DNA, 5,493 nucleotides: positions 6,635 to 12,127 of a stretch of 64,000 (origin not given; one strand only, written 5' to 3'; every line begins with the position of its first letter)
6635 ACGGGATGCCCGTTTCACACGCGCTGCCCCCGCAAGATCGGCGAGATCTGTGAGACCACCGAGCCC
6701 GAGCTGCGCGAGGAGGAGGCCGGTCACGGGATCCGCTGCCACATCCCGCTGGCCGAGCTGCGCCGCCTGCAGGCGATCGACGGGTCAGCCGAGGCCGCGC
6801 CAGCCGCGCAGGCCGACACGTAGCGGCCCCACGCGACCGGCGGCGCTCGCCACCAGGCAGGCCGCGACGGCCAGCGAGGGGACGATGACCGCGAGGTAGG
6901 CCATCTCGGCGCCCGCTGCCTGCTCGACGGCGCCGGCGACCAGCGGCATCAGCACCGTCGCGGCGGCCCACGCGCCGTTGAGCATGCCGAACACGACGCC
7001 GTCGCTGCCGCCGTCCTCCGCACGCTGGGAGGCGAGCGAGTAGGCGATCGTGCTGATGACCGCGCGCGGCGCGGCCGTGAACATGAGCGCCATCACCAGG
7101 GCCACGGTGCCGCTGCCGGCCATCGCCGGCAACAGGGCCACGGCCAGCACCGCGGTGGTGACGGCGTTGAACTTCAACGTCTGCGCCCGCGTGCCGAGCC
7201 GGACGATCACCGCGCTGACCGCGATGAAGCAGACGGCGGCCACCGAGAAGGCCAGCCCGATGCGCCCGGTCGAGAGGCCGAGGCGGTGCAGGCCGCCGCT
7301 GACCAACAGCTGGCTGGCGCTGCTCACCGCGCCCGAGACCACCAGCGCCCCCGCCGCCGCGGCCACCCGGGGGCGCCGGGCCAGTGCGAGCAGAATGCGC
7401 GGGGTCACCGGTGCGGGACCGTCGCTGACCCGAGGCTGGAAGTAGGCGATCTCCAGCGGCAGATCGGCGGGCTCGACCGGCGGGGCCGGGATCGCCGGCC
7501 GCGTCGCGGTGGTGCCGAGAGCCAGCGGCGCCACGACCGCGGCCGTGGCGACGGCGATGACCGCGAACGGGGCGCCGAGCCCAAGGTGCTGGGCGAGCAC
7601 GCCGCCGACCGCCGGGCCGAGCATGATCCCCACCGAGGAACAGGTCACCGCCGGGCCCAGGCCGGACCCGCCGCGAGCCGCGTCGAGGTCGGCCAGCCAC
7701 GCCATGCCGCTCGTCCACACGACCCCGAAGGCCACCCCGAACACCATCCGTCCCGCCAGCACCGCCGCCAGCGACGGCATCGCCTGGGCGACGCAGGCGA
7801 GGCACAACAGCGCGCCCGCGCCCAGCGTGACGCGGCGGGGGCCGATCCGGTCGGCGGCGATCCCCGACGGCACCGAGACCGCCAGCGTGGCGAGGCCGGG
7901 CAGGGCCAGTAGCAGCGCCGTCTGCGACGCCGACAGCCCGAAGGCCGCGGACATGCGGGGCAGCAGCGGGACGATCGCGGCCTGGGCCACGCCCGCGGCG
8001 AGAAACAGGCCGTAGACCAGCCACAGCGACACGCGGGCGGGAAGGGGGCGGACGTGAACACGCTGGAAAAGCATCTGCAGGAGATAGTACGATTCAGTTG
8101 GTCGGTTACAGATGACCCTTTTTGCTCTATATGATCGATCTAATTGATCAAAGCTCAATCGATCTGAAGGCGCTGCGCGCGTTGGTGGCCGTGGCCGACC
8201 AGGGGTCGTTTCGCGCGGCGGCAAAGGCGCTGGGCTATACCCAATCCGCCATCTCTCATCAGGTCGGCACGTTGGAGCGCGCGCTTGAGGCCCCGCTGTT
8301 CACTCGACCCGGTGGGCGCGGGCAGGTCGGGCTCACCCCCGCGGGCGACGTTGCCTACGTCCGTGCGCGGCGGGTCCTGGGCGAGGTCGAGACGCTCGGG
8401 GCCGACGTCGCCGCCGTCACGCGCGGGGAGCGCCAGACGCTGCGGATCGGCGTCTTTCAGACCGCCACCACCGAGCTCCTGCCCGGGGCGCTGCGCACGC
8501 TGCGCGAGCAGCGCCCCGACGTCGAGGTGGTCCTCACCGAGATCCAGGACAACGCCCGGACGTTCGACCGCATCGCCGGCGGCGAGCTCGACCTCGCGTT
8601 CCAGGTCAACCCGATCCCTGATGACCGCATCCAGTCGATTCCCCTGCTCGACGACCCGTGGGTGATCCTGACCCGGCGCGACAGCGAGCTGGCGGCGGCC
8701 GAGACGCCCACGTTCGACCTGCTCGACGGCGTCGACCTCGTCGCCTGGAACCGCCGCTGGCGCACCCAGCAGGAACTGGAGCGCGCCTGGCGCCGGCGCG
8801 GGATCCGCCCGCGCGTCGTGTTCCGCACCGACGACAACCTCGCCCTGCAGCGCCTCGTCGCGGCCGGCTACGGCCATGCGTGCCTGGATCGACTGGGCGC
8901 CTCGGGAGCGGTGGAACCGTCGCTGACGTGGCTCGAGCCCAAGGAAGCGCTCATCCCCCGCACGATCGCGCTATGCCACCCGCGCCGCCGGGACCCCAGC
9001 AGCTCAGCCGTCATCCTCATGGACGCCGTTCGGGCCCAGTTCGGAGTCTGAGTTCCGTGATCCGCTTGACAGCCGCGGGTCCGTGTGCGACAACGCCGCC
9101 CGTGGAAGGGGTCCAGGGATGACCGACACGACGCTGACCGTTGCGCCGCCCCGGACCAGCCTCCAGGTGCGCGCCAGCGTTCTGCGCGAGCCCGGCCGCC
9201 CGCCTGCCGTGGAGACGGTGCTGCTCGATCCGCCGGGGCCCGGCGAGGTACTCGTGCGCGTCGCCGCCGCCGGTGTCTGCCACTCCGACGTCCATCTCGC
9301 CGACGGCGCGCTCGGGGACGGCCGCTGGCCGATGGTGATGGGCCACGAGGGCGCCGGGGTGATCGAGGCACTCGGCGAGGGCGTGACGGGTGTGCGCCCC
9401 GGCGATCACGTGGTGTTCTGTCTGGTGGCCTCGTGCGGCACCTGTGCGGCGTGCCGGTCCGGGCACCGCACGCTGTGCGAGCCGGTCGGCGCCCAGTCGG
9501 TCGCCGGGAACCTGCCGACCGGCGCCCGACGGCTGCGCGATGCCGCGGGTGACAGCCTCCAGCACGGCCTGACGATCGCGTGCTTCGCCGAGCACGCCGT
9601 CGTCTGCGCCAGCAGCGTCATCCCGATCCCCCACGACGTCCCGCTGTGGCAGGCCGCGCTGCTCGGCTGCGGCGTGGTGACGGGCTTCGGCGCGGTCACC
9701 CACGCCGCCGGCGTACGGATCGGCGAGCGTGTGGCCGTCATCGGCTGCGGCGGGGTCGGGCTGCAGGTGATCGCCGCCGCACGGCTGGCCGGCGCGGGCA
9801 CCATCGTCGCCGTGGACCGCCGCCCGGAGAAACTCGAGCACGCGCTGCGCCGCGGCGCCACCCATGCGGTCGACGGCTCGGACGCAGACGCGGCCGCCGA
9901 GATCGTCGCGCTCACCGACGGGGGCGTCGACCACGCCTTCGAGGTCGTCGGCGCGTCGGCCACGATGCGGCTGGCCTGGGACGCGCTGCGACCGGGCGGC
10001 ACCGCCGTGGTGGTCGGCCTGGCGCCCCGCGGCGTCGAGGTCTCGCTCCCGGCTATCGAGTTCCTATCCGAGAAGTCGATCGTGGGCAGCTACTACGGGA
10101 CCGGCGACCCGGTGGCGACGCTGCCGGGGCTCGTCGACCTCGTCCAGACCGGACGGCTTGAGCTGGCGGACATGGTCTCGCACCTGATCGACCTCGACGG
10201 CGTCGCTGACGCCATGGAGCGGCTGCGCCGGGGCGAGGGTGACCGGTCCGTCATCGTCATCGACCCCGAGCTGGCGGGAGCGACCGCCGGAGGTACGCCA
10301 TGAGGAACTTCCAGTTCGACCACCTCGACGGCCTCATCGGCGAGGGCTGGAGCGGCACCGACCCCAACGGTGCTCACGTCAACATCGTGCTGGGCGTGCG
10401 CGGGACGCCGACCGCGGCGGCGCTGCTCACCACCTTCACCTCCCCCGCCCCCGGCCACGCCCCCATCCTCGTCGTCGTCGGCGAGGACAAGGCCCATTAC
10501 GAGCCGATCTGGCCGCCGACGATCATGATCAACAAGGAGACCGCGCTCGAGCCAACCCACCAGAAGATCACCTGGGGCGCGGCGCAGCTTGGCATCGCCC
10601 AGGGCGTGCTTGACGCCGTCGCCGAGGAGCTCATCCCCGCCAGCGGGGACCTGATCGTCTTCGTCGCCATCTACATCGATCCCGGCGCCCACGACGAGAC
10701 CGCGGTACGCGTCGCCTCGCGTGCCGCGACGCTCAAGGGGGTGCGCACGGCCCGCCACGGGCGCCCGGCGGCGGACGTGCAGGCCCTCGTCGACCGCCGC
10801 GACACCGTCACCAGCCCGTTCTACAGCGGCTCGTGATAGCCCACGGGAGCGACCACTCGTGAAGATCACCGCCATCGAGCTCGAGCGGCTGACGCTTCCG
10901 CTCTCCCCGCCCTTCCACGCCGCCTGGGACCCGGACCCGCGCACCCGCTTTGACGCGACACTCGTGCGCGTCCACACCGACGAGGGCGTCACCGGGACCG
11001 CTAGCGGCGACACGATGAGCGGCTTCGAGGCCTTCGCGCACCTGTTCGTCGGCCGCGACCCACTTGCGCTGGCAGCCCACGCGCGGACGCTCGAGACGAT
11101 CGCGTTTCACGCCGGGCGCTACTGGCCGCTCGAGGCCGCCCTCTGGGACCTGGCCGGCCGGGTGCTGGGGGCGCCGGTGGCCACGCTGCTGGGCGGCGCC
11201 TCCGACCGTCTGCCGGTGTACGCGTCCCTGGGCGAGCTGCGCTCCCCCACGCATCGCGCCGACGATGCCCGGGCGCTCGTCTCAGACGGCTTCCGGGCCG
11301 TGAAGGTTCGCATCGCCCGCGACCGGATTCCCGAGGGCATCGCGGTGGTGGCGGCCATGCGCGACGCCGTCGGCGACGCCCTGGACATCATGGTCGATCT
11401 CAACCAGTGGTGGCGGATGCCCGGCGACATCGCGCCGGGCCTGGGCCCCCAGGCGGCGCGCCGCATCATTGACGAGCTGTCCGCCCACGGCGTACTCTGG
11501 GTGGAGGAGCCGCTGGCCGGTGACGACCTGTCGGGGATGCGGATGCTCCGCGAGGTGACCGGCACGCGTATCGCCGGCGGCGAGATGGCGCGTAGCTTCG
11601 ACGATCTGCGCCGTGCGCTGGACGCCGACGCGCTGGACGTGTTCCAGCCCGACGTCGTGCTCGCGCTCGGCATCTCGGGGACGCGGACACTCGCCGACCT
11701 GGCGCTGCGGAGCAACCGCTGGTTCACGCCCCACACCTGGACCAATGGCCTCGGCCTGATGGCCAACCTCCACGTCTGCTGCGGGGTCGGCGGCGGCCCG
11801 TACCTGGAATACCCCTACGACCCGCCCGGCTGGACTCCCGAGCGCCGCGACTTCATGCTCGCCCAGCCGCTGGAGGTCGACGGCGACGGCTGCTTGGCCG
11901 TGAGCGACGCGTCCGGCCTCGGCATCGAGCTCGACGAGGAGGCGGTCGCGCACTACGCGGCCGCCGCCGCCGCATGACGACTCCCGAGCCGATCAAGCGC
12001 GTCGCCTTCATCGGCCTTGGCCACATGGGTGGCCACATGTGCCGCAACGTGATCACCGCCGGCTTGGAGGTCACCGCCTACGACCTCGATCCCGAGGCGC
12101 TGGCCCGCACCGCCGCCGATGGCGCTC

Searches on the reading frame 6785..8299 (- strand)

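Call 46: search_protein_families(library=pfam, proteins=[window:6785-8299:-], max_evalue=0.0001)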
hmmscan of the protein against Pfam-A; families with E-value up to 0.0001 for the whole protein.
window:6785-8299:- (504 aa): 1 family
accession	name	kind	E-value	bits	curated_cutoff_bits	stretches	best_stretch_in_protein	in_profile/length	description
PF07690.21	MFS_1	-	1.4e-29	103.6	33.4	1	98-427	4-323/347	Major Facilitator Superfamily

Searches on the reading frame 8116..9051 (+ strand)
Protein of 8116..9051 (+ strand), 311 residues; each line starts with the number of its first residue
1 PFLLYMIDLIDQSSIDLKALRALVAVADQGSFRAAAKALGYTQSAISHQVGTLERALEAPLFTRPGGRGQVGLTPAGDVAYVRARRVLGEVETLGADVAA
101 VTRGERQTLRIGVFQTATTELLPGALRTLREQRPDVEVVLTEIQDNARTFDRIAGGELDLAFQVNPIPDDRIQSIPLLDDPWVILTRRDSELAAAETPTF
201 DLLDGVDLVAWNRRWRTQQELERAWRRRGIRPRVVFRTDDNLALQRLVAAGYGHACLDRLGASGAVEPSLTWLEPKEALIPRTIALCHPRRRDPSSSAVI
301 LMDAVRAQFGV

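Call 21: search_protein_families(library=pfam, proteins=[window:8116-9051:+], max_evalue=0.001)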
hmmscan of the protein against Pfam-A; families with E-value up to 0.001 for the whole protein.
window:8116-9051:+ (311 aa): 2 families
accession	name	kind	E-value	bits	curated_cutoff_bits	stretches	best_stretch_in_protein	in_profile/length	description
PF03466.25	LysR_substrate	-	6.6e-39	133.9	28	1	103-309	2-208/209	LysR substrate binding domain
PF00126.33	HTH_1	-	2.5e-20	72.6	26.6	1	17-77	1-59/60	Bacterial regulatory helix-turn-helix protein, lysR family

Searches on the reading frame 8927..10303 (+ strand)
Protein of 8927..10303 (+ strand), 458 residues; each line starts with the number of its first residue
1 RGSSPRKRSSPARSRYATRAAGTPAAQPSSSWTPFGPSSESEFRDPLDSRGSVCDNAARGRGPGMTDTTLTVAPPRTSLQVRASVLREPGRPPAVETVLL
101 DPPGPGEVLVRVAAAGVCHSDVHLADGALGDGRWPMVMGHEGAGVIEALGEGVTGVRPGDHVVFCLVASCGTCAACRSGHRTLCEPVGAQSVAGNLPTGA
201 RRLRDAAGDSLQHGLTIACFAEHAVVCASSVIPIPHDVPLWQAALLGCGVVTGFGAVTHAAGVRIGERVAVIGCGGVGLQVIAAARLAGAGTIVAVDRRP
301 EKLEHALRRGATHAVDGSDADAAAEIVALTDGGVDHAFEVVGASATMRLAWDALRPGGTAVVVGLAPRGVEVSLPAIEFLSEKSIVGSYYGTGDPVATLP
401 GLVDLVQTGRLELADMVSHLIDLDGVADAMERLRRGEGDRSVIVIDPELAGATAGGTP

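Call 21: search_protein_families(library=pfam, proteins=[window:8927-10303:+], max_evalue=0.001)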
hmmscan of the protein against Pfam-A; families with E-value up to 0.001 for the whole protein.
window:8927-10303:+ (458 aa): 4 families
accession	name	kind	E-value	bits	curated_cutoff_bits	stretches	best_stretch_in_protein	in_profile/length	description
PF00107.32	ADH_zinc_N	-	2.5e-28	99.1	31.8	1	276-406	1-127/129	Zinc-binding dehydrogenase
PF08240.17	ADH_N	-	1.7e-26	92.9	23.5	1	104-235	1-103/104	Alcohol dehydrogenase GroES-like domain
PF13602.12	ADH_zinc_N_2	-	4e-08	34.7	27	1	310-436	2-126/134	Zinc-binding dehydrogenase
PF02254.24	TrkA_N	-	0.00044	21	23.8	1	269-321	1-51/116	TrkA-N domain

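Call 72: search_protein_families(library=ncbifam, proteins=[window:8927-10303:+], max_evalue=1e-10)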
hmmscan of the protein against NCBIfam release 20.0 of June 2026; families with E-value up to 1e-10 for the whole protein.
window:8927-10303:+ (458 aa): 20 families
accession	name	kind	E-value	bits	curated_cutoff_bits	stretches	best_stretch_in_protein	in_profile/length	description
TIGR03989.1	Rxyl_3153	subfamily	4e-90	302.8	440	1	81-444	2-369/370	NDMA-dependent alcohol dehydrogenase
TIGR02818.1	adh_III_F_hyde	equivalog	7.1e-83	278.7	543.95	1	81-443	2-366/368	S-(hydroxymethyl)glutathione dehydrogenase/class III alcohol dehydrogenase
TIGR03451.1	mycoS_dep_FDH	equivalog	4.4e-81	272.5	512.9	1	81-444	2-357/358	S-(hydroxymethyl)mycothiol dehydrogenase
NF041097.1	keto_inos_dh_IolM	equivalog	5.1e-42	143.9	450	2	249-444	190-388/389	scyllo-inosose 3-dehydrogenase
TIGR00692.1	tdh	equivalog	2.8e-38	131.8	458.35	2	218-443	117-338/340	L-threonine 3-dehydrogenase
NF006940.0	PRK09422.1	equivalog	7.7e-38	130.3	344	1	100-393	19-288/338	alcohol dehydrogenase AdhP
NF003808.0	PRK05396.1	equivalog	4.1e-36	124.5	380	2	218-443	119-338/341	L-threonine 3-dehydrogenase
NF010344.0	PRK13771.1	subfamily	1.1e-35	123.3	349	2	82-185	2-105/334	putative alcohol dehydrogenase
NF047908.1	AldhRedAhr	equivalog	7e-34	117.2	470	2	219-442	121-331/335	NADPH-dependent aldehyde reductase Ahr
NF007489.0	PRK10083.1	equivalog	3e-31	108.6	376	1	94-186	13-105/339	Zn-dependent oxidoreductase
TIGR03366.1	HpnZ_proposed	hypoth_equivalog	6.5e-31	107.7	328.1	1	104-366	4-255/315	putative phosphonate catabolism associated alcohol dehydrogenase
NF007642.0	PRK10309.1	equivalog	1.4e-27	96.9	550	2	219-436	116-336/347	galactitol-1-phosphate 5-dehydrogenase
NF041172.1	AcrlCoa_red_Thmprot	equivalog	2.7e-27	95.6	500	1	85-185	5-105/334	acryloyl-CoA reductase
TIGR03201.1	dearomat_had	equivalog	3.4e-27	95.5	338.65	1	87-443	5-346/349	6-hydroxycyclohex-1-ene-1-carbonyl-CoA dehydrogenase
NF007375.0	PRK09880.1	equivalog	2.1e-22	79.4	469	1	219-389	125-290/344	L-idonate 5-dehydrogenase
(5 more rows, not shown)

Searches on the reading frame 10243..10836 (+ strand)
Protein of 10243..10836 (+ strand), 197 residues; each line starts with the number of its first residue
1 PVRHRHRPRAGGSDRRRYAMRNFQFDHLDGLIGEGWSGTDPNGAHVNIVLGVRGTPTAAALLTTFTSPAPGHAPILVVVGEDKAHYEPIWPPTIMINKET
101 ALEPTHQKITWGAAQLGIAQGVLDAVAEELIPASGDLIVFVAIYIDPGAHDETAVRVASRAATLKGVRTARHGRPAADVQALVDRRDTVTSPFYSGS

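Call 21: search_protein_families(library=pfam, proteins=[window:10243-10836:+], max_evalue=0.001)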
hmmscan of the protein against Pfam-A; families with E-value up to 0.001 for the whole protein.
window:10243-10836:+ (197 aa): 1 family
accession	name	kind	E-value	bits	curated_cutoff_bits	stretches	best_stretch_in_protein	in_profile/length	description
PF08714.17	Fae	-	1.7e-28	100.1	27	1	32-193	1-158/159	Formaldehyde-activating enzyme (Fae)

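Call 24: search_protein_families(library=ncbifam, proteins=[window:10243-10836:+], max_evalue=0.00001)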
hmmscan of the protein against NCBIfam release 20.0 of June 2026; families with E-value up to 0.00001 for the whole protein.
window:10243-10836:+ (197 aa): 2 families
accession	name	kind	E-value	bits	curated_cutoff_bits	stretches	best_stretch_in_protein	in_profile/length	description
TIGR03126.1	one_C_fae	equivalog_domain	1.4e-22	80.5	118.05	1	32-193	3-160/160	formaldehyde-activating enzyme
NF009833.0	PRK13307.1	equivalog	1.8e-13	50.2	274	1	32-176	4-146/392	bifunctional 5,6,7,8-tetrahydromethanopterin hydro-lyase/3-hexulose-6-phosphate synthase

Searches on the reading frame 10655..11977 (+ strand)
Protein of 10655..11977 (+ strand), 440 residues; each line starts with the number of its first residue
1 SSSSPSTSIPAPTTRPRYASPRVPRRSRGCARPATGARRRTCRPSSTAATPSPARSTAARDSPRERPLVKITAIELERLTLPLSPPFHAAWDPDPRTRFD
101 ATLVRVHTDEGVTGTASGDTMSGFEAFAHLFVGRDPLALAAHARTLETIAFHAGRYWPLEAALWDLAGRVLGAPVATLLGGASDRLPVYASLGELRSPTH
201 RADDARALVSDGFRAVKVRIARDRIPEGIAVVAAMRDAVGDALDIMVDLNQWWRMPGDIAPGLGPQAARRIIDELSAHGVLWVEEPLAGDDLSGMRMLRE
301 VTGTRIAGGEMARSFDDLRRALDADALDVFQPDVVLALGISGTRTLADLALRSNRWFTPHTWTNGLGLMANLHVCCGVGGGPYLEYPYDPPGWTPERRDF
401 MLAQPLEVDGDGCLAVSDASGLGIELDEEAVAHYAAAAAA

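Call 21: search_protein_families(library=pfam, proteins=[window:10655-11977:+], max_evalue=0.001)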
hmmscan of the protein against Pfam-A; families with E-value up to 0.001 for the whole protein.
window:10655-11977:+ (440 aa): 2 families
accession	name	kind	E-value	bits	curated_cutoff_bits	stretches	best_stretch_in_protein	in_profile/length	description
PF13378.12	MR_MLE_C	-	1.5e-53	182.2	29.4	1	202-430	3-219/219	Enolase C-terminal domain-like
PF02746.21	MR_MLE_N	-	7.8e-07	29.8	22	1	101-180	28-117/117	Mandelate racemase / muconate lactonizing enzyme, N-terminal domain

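Call 24: search_protein_families(library=ncbifam, proteins=[window:10655-11977:+], max_evalue=0.00001)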
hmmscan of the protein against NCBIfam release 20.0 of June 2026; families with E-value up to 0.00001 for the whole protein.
window:10655-11977:+ (440 aa): 14 families
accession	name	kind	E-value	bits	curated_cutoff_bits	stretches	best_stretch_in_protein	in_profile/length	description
NF010624.0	PRK14017.1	equivalog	7.9e-33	114.1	311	1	102-437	16-363/382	galactonate dehydratase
NF047820.1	TalGalacDh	equivalog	3.2e-29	102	500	1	158-433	110-363/371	L-talarate/galactarate dehydratase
NF040790.2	glucon_galact_dh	equivalog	2.9e-25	88.9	750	1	158-436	96-371/390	bifunctional D-gluconate/D-galactonate dehydratase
NF040866.1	AraD_Arch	equivalog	8.6e-25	87.5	650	1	160-435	108-370/372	arabinonate dehydratase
NF043051.1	ManoateDhtManD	equivalog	7.2e-21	74.5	550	2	258-435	211-384/403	D-mannonate dehydratase ManD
TIGR02534.1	mucon_cyclo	subfamily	2.1e-20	73.1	334.95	1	127-435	70-366/368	muconate/chloromuconate family cycloisomerase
NF011654.0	PRK15072.1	subfamily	2.6e-19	69.4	430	1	259-436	213-386/404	D-galactonate dehydratase family protein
NF011968.0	PRK15440.1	equivalog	2.7e-18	66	393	1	160-430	130-387/395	L-rhamnonate dehydratase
NF043002.1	HProlDhtase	equivalog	2.6e-15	56.2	500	1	70-366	2-299/366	cis-3-hydroxy-L-proline dehydratase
TIGR01928.1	menC_lowGC_arch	equivalog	3.5e-10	39.4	200.65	1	159-349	95-270/325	o-succinylbenzoate synthase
NF041118.1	A_G_epim_Thtga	equivalog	1.3e-08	34.3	500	1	161-380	103-311/341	L-Ala-D/L-Glu epimerase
NF002782.0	PRK02901.1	equivalog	1.4e-07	30.9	288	1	198-350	86-229/328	o-succinylbenzoate synthase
NF011708.0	PRK15129.1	equivalog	6.2e-06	25.5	343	1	159-258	91-186/321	L-Ala-D/L-Glu epimerase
TIGR01927.1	menC_gam_Gplu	equivalog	8.3e-06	25.3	130.55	0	206-330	118-233/307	o-succinylbenzoate synthase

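Call 76: search_solved_structures(query=window:10721-11977:+, max_evalue=1e-15)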
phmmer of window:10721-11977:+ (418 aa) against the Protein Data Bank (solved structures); distinct sequences matched with E-value up to 1e-15: 41.
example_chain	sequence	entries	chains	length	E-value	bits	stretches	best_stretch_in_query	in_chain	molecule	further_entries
3sjn_A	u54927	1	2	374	1.7e-34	122.9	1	137-413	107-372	Mandelate racemase/muconate lactonizing protein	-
3bjs_A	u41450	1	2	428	2.1e-29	106.1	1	63-414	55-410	Mandelate racemase/muconate lactonizing enzyme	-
5olc_A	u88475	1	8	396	1.7e-28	103.1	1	51-413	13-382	Galactonate dehydratase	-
2qq6_A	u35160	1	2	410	1.2e-27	100.4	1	207-410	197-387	Mandelate racemase/muconate lactonizing enzyme-like protein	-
4ggb_A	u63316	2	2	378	1.2e-26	97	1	48-412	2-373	Putative uncharacterized protein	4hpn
3ozm_A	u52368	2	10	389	6.3e-26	94.7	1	47-413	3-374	Putative mandelate racemase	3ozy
3h12_A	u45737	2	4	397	6.9e-26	94.5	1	47-413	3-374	mandelate racemase | Putative mandelate racemase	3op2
2ovl_A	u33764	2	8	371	2.7e-25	92.6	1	136-413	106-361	Putative racemase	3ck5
3tcs_A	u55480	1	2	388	1.2e-24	90.5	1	137-411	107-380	Racemase, putative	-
2pp0_A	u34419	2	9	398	3.1e-24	89.1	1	135-408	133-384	L-talarate/Galactarate Dehydratase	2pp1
2pp3_A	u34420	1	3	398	8.8e-24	87.6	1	135-408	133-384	L-talarate/galactarate dehydratase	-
3t9p_A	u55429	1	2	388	4.5e-23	85.3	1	135-405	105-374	Mandelate racemase/muconate lactonizing enzyme family protein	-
2hzg_A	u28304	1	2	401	3.9e-22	82.2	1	137-413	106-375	Mandelate racemase/muconate lactonizing enzyme/Enolase superfamily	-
3u4f_A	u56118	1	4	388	4e-22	82.1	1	137-413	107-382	Mandelate racemase/muconate lactonizing enzyme family protein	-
3t8q_A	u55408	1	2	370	1.1e-21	80.7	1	136-405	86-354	Mandelate racemase/muconate lactonizing enzyme family protein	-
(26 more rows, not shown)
